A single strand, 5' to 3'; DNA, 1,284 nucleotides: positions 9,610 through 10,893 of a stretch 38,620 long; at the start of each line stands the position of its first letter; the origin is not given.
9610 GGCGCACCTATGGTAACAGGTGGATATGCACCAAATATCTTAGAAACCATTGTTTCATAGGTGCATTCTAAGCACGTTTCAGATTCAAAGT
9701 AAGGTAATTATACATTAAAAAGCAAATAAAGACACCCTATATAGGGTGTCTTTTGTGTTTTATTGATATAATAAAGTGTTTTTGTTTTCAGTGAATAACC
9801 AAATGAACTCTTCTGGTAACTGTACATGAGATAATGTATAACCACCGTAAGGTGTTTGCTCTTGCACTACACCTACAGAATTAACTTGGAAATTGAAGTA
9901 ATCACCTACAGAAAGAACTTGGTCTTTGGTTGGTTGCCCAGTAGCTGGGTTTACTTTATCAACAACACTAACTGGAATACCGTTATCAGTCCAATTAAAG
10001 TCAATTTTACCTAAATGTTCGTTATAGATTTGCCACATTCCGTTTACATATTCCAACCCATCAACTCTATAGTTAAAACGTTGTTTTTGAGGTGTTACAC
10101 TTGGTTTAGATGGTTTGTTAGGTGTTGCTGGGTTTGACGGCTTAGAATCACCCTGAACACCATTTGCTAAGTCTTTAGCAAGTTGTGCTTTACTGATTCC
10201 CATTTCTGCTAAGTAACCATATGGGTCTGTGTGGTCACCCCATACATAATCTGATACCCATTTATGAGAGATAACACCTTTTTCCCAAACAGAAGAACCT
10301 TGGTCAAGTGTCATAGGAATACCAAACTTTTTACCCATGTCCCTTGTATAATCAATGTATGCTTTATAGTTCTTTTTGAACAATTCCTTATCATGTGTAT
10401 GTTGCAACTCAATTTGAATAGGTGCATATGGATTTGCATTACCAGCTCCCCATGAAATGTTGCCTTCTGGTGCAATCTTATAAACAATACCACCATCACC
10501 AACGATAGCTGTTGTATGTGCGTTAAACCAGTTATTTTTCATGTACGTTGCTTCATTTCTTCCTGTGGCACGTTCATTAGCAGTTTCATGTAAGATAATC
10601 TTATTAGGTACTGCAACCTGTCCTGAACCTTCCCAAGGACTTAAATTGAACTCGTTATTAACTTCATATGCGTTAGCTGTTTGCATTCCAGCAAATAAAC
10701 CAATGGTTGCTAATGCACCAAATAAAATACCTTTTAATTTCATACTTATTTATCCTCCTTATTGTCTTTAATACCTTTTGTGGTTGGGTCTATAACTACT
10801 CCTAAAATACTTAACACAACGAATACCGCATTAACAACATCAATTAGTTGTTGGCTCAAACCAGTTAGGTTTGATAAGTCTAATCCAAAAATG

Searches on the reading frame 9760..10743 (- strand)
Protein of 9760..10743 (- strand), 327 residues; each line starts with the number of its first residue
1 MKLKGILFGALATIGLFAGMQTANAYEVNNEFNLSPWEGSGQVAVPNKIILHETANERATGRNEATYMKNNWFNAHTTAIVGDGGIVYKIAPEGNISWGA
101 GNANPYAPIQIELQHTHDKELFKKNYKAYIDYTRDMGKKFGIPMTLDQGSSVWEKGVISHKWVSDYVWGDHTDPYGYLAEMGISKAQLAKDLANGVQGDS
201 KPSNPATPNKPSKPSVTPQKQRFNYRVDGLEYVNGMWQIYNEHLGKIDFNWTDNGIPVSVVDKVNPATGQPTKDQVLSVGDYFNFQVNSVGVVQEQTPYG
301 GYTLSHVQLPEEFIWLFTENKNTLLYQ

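Call 51: search_protein_families(library=pfam, proteins=[window:9760-10743:-], max_evalue=0.001)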
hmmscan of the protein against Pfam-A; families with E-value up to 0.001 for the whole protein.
window:9760-10743:- (327 aa): 2 families
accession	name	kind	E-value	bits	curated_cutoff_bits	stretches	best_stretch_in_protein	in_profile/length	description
PF16775.10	ZoocinA_TRD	-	6.5e-33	113.5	27.4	1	224-326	3-106/106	Target recognition domain of lytic exoenzyme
PF01510.30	Amidase_2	-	1.6e-13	51.6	26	1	46-175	5-130/131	N-acetylmuramoyl-L-alanine amidase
